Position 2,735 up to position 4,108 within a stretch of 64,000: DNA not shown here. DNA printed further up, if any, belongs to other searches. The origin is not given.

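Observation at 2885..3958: Catalytically intact, auto-inhibited Fic gene overlapping the res stop codon by 4 nt, inside a Type III R-M operon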

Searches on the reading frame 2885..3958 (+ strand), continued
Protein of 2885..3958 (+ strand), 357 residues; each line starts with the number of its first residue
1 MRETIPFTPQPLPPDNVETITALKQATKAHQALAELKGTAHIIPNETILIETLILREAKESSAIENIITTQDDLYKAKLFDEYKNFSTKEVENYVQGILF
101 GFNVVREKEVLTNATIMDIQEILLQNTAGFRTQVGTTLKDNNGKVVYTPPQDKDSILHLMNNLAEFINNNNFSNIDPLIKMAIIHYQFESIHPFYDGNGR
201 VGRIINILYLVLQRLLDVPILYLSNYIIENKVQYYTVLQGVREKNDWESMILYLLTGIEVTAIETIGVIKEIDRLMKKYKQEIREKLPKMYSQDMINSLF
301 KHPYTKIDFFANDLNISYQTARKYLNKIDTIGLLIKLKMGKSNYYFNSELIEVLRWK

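Call 12: search_protein_families(library=padloc, proteins=[window:2885-3958:+, L001:11419-12576:+, L004:8372-9997:+], max_evalue=0.001)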
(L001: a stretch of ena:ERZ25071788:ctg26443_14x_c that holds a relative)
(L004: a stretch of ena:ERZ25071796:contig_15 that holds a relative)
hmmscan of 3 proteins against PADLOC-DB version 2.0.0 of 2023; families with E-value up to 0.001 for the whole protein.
window:2885-3958:+ (357 aa): 7 families
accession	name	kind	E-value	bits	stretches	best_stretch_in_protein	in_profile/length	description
PDLC03963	SoFic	-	1.1e-111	371.7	1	6-354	8-358/361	-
PDLC04966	PDC-S24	-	9.9e-17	58.9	1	107-241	228-368/497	-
PDLC04840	PDC-S04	-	3.5e-15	54.3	1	51-221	9-183/227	-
PDLC04836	PDC-S04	-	1.8e-14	51.5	1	106-245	84-216/244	-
PDLC04837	PDC-S04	-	4.6e-13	47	1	100-254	74-220/234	-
PDLC04839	PDC-S04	-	8.4e-09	33.4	1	102-239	50-184/205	-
PDLC04838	PDC-S04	-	0.00098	17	0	158-204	110-156/209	-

L001:11419-12576:+ (385 aa): 38 families (the best 25 are shown)
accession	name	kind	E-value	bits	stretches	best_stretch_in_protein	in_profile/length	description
PDLC04851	PDC-S05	-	2.8e-134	445.5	1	43-383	5-340/342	-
PDLC04868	PDC-S05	-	1.9e-132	439.4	1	45-381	3-333/335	-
PDLC04853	PDC-S05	-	8e-128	424.3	1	45-382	3-330/336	-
PDLC04852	PDC-S05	-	8.9e-122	404.3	1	44-377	7-332/346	-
PDLC04871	PDC-S05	-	8.6e-120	398.7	1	38-380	120-459/468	-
PDLC04864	PDC-S05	-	1.6e-97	324.1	1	105-383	2-272/277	-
PDLC04843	PDC-S05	-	2e-96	321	1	45-382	3-327/330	-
PDLC04870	PDC-S05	-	3.4e-78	259.9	1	43-256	4-210/214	-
PDLC04876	PDC-S05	-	3.7e-70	233.2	1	46-212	6-169/174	-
PDLC04872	PDC-S05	-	6.6e-53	176.6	1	47-182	4-137/152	-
PDLC04854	PDC-S05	-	1.2e-51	173.4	1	48-183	4-137/212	-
PDLC04964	PDC-S23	-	6.7e-48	161.6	1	48-183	4-137/331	-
PDLC04965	PDC-S23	-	1.2e-47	160.9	1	47-183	4-138/327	-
PDLC04858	PDC-S05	-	4.7e-44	147.5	1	47-179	4-131/138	-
PDLC04879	PDC-S05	-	1.9e-42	143.7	1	47-184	4-136/285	-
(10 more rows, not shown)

L004:8372-9997:+ (541 aa): 46 families (the best 25 are shown)
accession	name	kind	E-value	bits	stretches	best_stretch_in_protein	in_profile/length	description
PDLC02981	AriAB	-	3.8e-33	113.1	2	161-531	246-596/694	-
PDLC00289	PtuA1|PtuA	-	2.8e-25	87.2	1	1-289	1-292/404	AAA ATPase domain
PDLC02980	AriA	-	2.5e-21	74.9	1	30-288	2-302/304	-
PDLC03878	NsnB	-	5.2e-19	67.2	1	4-332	3-331/345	-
PDLC04135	mad3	-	5.5e-16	57.1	1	5-291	4-329/374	mads_3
PDLC00271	PtuA1|PtuA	-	3.5e-15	54.5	2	173-294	202-327/421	AAA ATPase domain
PDLC02979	AriA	-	5.5e-15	54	2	1-107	1-121/373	-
PDLC00293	PtuA1|PtuA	-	3.3e-14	50.7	1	203-285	297-382/527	AAA ATPase domain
PDLC02335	AbiLi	-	4.5e-14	50.2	1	13-298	59-243/326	AbiLi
PDLC00278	PtuA1|PtuA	-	5e-13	47.1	2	1-153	1-131/436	AAA ATPase domain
PDLC00290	PtuA1|PtuA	-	3.2e-12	44.5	1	215-285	240-309/414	AAA ATPase domain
PDLC04213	HEC-02A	-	1.6e-11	42.4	1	1-305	1-292/337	-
PDLC04164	AriA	-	1.9e-11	42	1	178-286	131-233/253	-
PDLC04176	HEC-01A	-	1.6e-10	38.9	2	1-150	1-150/371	-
PDLC04178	HEC-01A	-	1.8e-10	38.4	1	171-289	214-331/399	-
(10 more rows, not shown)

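Call 22: find_related_loci(query=A1, collection=genome_contigs, flank=10000)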
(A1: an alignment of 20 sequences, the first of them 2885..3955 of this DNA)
Query A1 (357 aa) in genome_contigs; peptide patterns used: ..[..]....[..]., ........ (x = any residue, [..] = any of these).
600 stretches matched a pattern (row limit reached: there are more); 596 encode a relative of the query (tblastn E <= 1e-3); the best 80 are kept; 80 distinct loci.
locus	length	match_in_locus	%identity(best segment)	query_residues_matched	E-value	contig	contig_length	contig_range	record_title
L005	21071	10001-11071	94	1-357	0e+0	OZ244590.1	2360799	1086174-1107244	MAG: Spirochaetia bacterium isolate 705df54a-ddaa-426a-8d3a-ad0adee4af1d genome assembly, chromosome: 1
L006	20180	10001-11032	64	12-354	1e-141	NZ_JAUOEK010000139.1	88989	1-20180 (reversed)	Flavivirga aquimarina strain KCTC 52353 k141_184, whole genome shotgun sequence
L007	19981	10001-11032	61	12-354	1e-137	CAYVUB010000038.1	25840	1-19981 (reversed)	MAG TPA_asm: uncultured Flavobacteriaceae bacterium isolate SRP344714_co2_84 genome assembly, contig: NODE_4793_length_2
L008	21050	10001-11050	60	7-355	1e-137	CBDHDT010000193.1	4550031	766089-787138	MAG: Ekhidna sp. isolate 7926a775-78a8-48c6-82a2-d52d773bc832 genome assembly, contig: contig_193, whole genome shotgun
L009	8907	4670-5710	60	5-354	6e-137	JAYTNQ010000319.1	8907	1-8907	MAG: Bacteroidota bacterium isolate GFS_3976 GFS_3976_318, whole genome shotgun sequence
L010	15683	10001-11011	62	17-354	3e-134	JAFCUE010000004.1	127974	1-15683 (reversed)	UNVERIFIED_CONTAM: Flavobacterium sp. DT2-2 NODE_4_length_127974_cov_246.707254, whole genome shotgun sequence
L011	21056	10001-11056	59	4-354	2e-133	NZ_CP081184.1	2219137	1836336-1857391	Riemerella anatipestifer strain RCAD0997 chromosome, complete genome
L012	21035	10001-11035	56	12-354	3e-126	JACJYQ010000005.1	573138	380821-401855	MAG: Lewinellaceae bacterium isolate HK-STAS-BACT-42 HK-STAS-BACT-42_5, whole genome shotgun sequence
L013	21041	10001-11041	56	11-354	5e-124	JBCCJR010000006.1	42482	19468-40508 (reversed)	MAG: Cyanobacteria bacterium P01_C01_bin.118 k141_47626_length_42482_cov_50.7863, whole genome shotgun sequence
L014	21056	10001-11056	55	6-354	6e-123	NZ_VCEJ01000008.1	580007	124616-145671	Dyadobacter luticola strain T17 NODE_4, whole genome shotgun sequence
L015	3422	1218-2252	56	12-354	4e-126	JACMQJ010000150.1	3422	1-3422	MAG: Candidatus Sericytochromatia bacterium isolate LF-bin-423 FL-bin-423-contig-k141_263666, whole genome shotgun seque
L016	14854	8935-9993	55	1-354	2e-122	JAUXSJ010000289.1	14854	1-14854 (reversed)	MAG: Parachlamydiaceae bacterium isolate C12_metabat.bin.6 C12_k141_629578, whole genome shotgun sequence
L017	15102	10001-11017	58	17-354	8e-122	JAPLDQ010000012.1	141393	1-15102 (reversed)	MAG: Bacteroidetes bacterium isolate LacPavin_0920_WC57_MAG_34_20 LacPavin_0920_WC57_scaffold_690270, whole genome shotg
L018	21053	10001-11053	54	3-355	7e-121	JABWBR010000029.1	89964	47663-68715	MAG: Saprospiraceae bacterium isolate MAG_35 scaffold_464, whole genome shotgun sequence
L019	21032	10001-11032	57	11-354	6e-121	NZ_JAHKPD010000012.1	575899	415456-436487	Pseudotamlana agarivorans strain I2M19 I2M19_I2M19_contig_5, whole genome shotgun sequence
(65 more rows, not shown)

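Call 29: search_protein_families(library=pfam, alignment_id=A2, max_evalue=0.00001)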
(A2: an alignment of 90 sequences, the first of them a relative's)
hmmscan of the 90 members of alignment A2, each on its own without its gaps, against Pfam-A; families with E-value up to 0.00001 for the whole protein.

A. member 1, L005:7086-10001:+ (972 aa): 3 families
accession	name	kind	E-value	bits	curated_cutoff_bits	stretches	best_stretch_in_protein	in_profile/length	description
PF19778.5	RE_endonuc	-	4e-25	88.2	23.4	1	849-959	2-105/108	Endonuclease domain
PF04851.21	ResIII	-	1e-16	61.7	22.5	1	30-239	6-163/164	Type III restriction enzyme, res subunit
PF00270.35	DEAD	-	1.5e-09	38.2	26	1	80-243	17-165/167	DEAD/DEAH box helicase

B. families by the number of members that match (of 90 scanned): 92 families (the first 25 are shown)
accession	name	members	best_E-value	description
PF02384.22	N6_Mtase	12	4.5e-117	N-6 DNA Methylase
PF12161.14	HsdM_N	9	4.3e-18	HsdM N-terminal domain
PF04851.21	ResIII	8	1.7e-40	Type III restriction enzyme, res subunit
PF00270.35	DEAD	7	5.2e-13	DEAD/DEAH box helicase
PF18766.7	SWI2_SNF2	6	3.7e-77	SWI2/SNF2 ATPase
PF04313.20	HSDR_N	5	2.5e-38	Type I restriction enzyme R protein N terminus (HSDR_N)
PF07669.17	Eco57I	5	2.9e-30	Eco57I restriction-modification methylase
PF01420.25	Methylase_S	4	6.5e-46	Type I restriction modification DNA specificity domain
PF08463.15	EcoEI_R_C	3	2.8e-36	EcoEI R protein C-terminal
PF13715.12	CarbopepD_reg_2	3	1.6e-17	CarboxypepD_reg-like domain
PF13620.12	CarboxypepD_reg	3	8.4e-11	Carboxypeptidase regulatory-like domain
PF00271.37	Helicase_C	3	8.3e-10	Helicase conserved C-terminal domain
PF13102.12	Phage_int_SAM_5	3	2.8e-09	Phage integrase SAM-like domain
PF18939.6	DUF5686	2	1.8e-148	Family of unknown function (DUF5686)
PF02525.22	Flavodoxin_2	2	2.4e-41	Flavodoxin-like fold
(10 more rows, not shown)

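Call 32: find_encoding_contigs(protein=P0002, flank=10000, max_places=3)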
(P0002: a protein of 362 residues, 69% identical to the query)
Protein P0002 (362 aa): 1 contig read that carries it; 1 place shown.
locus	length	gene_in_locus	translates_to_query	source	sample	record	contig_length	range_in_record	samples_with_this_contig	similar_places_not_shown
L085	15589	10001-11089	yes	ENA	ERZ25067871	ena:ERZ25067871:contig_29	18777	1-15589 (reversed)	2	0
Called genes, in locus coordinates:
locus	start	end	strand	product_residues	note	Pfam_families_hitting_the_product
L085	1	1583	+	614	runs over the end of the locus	PF14508:GH97_N, PF10566:Glyco_hydro_97, PF14509:GH97_C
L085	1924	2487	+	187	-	PF13795:HupE_UreJ_2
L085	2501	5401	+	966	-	PF04851:ResIII, PF00270:DEAD (weak), PF19778:RE_endonuc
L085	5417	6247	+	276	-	PF01555:N6_N4_Mtase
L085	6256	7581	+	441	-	PF09565:RE_NgoFVII, PF13091:PLDc_2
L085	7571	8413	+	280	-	PF01555:N6_N4_Mtase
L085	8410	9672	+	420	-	-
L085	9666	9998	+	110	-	PF19778:RE_endonuc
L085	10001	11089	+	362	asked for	PF13784:Fic_N, PF02661:Fic, PF21248:SoFic-like_C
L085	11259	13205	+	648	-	PF01555:N6_N4_Mtase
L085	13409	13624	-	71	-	-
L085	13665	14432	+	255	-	-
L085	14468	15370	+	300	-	-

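Call 33: find_encoding_contigs(protein=P0005, flank=10000, max_places=3)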
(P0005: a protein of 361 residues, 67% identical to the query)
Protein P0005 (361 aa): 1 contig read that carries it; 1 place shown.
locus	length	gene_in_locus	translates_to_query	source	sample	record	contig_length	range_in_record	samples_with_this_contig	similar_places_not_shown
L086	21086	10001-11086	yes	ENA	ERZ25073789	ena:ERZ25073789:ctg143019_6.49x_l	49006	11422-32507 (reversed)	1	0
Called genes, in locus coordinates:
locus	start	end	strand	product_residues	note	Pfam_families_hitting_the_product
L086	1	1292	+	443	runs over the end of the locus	PF00289:Biotin_carb_N, PF02222:ATP-grasp, PF02655:ATP-grasp_3, PF02786:CPSase_L_D2, PF07478:Dala_Dala_lig_C, PF02785:Biotin_carb_C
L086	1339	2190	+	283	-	PF01039:Carboxyl_trans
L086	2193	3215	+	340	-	PF03255:ACCA, PF01039:Carboxyl_trans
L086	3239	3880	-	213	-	PF02517:Rce1-like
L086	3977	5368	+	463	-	PF03772:Competence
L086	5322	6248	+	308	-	PF00398:RrnaAD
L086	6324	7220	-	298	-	PF00701:DHDPS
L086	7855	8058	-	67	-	-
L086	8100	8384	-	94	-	-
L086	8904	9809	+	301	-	PF01734:Patatin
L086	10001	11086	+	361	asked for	PF13784:Fic_N, PF02661:Fic, PF21248:SoFic-like_C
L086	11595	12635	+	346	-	PF04343:DUF488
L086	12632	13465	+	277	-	-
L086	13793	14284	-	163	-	PF00578:AhpC-TSA, PF08534:Redoxin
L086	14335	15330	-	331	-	PF17827:PrmC_N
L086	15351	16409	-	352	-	PF03462:PCRF, PF00472:RF-1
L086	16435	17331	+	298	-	PF16881:LIAS_N, PF04055:Radical_SAM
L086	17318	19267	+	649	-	PF22745:Nlig-Ia (faint), PF01653:DNA_ligase_aden, PF03120:OB_DNA_ligase, PF14520:HHH_5 (faint), PF12826:HHH_2 (faint), PF00533:BRCT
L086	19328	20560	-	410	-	PF01266:DAO (faint), PF07992:Pyr_redox_2, PF13454:NAD_binding_9 (faint), PF13738:Pyr_redox_3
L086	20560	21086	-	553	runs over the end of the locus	-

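Call 46: find_related_loci(query=A4, collection=metagenome_contigs, flank=10000)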
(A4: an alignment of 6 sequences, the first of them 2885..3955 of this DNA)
Query A4 (357 aa) in metagenome_contigs; peptide patterns used: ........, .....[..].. (x = any residue, [..] = any of these).
600 stretches matched a pattern (row limit reached: there are more); 548 encode a relative of the query (tblastn E <= 1e-3); the best 80 are kept; 80 distinct loci.
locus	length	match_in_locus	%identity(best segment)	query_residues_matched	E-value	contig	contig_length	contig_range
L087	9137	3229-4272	56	10-354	6e-128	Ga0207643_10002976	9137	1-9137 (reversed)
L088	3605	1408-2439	57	10-350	2e-129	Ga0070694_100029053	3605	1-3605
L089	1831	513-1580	57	1-354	2e-135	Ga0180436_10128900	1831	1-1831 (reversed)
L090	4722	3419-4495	56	1-357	6e-127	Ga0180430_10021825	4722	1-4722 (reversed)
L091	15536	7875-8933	57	7-356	2e-125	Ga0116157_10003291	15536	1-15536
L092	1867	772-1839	56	1-354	2e-134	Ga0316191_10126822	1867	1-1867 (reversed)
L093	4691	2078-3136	55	4-354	4e-125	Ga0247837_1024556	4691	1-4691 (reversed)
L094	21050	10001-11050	55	9-354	5e-124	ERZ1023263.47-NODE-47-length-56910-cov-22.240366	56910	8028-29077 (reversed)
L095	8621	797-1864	57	1-354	6e-124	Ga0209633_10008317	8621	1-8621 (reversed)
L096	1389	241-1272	59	11-354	2e-134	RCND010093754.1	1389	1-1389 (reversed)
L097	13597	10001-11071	55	1-354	1e-123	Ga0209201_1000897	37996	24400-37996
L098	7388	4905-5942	56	12-354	1e-123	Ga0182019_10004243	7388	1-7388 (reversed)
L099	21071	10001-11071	55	1-354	1e-123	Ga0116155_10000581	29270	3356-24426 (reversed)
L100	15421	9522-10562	56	12-355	1e-123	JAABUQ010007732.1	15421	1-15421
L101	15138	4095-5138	57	10-355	2e-123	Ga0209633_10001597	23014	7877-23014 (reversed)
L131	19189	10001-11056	55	1-354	9e-121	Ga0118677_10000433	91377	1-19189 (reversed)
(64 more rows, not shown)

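Call 53: search_solved_structures(query=window:2885-3955:+, max_evalue=1e-10, show_alignments=1)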
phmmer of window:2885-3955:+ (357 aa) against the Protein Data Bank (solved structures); distinct sequences matched with E-value up to 1e-10: 10.
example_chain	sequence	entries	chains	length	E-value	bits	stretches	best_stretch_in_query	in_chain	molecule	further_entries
9vjc_A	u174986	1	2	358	6.3e-79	268.7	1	6-354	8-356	Protein adenylyltransferase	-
9tch_A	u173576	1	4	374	1.1e-68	235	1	15-352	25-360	Protein adenylyltransferase SoFic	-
9tc4_A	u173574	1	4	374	5.3e-68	232.7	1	15-352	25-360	Protein adenylyltransferase SoFic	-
9tcl_B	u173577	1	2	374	1.2e-67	231.6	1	15-352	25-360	Protein adenylyltransferase SoFic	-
3eqx_A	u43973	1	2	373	1.7e-67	231.1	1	15-352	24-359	FIC DOMAIN CONTAINING TRANSCRIPTIONAL REGULATOR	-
3zcn_A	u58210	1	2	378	1.8e-67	231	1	15-352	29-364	ADENOSINE MONOPHOSPHATE-PROTEIN TRANSFERASE SOFIC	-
9tb0_A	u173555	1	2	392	3.1e-67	230.2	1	15-352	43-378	Protein adenylyltransferase SoFic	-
3zec_A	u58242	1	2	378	1.6e-66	227.8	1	15-352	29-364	ADENOSINE MONOPHOSPHATE-PROTEIN TRANSFERASE SOFIC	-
7cb8_A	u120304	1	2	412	3.5e-12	49.3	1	50-252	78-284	Fic-domain containing protein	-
4rgl_A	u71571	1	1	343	2.4e-11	46.5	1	135-264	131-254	Filamentation induced by cAMP protein Fic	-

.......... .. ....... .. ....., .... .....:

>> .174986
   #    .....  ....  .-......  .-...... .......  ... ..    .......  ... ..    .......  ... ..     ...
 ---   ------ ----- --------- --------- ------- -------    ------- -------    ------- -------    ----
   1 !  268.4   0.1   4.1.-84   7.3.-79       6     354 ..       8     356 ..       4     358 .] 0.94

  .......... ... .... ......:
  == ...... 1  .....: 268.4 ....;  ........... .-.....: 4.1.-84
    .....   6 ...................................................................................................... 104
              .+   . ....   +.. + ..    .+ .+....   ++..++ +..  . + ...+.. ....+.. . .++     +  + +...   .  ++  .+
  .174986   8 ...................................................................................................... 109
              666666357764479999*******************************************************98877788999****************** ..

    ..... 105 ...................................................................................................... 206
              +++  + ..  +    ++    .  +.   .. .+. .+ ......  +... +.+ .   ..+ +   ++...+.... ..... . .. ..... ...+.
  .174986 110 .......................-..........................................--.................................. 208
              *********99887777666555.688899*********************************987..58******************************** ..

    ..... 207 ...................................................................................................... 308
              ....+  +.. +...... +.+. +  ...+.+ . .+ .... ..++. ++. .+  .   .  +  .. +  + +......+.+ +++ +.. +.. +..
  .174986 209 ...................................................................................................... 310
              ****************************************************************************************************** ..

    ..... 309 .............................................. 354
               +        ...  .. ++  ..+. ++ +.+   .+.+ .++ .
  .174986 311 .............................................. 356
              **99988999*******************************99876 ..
